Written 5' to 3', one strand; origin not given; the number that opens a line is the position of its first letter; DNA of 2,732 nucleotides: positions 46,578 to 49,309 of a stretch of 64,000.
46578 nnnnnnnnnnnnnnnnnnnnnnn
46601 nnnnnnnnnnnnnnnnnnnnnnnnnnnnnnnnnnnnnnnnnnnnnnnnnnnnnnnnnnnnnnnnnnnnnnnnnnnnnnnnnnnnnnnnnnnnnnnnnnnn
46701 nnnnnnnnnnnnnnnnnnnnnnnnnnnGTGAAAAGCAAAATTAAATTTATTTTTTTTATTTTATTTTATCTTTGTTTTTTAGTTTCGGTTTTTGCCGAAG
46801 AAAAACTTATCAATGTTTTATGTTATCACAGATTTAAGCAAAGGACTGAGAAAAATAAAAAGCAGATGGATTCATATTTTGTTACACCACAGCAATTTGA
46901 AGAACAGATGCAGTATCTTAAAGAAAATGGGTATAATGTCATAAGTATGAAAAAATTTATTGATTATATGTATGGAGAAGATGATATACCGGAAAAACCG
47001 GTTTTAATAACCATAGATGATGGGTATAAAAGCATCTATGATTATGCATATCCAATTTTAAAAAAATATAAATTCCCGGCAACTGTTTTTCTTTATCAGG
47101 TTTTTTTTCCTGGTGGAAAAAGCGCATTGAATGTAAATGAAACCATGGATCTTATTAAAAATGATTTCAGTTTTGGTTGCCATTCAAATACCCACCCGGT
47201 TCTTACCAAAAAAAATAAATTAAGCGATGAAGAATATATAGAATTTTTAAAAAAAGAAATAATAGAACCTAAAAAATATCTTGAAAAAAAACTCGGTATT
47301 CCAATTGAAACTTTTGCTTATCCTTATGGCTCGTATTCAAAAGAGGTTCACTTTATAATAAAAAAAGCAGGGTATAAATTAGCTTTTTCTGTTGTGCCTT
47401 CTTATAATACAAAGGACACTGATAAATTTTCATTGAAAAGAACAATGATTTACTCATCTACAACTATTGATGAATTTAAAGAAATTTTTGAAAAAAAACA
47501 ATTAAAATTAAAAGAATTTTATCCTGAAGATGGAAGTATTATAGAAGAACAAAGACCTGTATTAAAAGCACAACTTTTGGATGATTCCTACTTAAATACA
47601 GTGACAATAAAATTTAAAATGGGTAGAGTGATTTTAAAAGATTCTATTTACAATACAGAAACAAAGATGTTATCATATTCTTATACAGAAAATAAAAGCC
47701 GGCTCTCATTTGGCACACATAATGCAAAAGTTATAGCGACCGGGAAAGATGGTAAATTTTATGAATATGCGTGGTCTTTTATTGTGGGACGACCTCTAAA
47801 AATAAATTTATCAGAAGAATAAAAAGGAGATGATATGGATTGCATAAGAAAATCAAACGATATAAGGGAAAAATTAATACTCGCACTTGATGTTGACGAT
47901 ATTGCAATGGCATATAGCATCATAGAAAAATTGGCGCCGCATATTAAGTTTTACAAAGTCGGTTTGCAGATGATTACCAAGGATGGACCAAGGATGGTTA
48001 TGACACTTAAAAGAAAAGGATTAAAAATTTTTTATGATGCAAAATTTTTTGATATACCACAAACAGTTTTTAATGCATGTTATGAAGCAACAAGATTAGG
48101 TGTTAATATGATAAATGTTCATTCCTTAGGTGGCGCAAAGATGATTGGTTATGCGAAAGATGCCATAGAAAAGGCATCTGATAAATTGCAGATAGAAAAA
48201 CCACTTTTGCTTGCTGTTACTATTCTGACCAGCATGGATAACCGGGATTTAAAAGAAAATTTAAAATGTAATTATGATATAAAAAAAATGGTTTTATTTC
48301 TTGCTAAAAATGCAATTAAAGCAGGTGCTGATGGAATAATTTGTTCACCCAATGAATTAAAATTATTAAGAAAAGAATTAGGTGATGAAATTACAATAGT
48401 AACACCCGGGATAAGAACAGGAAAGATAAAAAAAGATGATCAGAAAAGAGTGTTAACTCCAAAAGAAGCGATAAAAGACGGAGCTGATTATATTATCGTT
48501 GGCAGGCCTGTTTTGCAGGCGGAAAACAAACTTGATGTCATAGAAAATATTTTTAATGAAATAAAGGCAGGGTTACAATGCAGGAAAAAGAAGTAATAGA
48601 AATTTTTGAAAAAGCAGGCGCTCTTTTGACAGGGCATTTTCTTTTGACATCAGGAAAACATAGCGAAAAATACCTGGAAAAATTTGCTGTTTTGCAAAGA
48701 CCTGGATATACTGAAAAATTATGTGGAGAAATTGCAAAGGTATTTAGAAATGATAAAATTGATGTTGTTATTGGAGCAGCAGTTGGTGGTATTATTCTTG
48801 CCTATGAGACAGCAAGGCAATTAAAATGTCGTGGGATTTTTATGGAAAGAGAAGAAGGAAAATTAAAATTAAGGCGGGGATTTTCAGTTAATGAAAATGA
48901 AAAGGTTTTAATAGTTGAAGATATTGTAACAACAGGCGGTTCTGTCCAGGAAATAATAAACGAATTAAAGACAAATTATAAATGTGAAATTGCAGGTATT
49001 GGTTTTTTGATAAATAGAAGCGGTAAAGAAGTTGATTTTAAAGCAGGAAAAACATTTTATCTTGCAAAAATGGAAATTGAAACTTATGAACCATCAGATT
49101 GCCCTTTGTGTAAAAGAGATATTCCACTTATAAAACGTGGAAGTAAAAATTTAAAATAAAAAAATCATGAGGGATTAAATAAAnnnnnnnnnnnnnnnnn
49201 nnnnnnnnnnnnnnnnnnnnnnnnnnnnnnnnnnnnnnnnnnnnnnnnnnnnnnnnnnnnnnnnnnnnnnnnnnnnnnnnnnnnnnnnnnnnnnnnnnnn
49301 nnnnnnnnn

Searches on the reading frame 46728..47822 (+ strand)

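Call 44: search_protein_families(library=pfam, max_evalue=0.00001, proteins=[window:46728-47822:+])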
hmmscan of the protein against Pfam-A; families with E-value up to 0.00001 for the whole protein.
window:46728-47822:+ (364 aa): 1 family
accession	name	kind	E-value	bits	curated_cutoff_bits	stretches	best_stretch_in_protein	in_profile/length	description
PF01522.26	Polysacc_deac_1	-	2.2e-21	76.6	23.1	1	88-218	5-123/124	Polysaccharide deacetylase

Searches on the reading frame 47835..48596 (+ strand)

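Call 45: search_protein_families(library=pfam, max_evalue=0.00001, proteins=[window:47835-48596:+])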
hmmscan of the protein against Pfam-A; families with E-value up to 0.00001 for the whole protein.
window:47835-48596:+ (253 aa): 1 family
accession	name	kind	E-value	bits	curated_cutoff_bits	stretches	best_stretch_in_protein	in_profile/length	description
PF00215.30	OMPdecase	-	2e-53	182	27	1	13-237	2-219/221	Orotidine 5'-phosphate decarboxylase / HUMPS family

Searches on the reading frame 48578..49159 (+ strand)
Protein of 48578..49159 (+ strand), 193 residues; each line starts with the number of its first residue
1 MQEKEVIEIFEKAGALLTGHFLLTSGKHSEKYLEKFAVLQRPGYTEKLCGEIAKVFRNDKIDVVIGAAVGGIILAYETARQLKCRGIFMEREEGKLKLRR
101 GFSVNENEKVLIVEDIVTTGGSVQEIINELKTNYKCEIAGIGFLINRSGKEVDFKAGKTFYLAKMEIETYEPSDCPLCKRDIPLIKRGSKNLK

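Call 45: search_protein_families(library=pfam, max_evalue=0.00001, proteins=[window:48578-49159:+])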
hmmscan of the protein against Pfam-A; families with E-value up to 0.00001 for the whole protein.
window:48578-49159:+ (193 aa): 1 family
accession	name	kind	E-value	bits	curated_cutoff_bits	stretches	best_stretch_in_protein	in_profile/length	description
PF00156.33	Pribosyltran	-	5.4e-14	52.2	26.3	1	51-160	17-139/158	Phosphoribosyl transferase domain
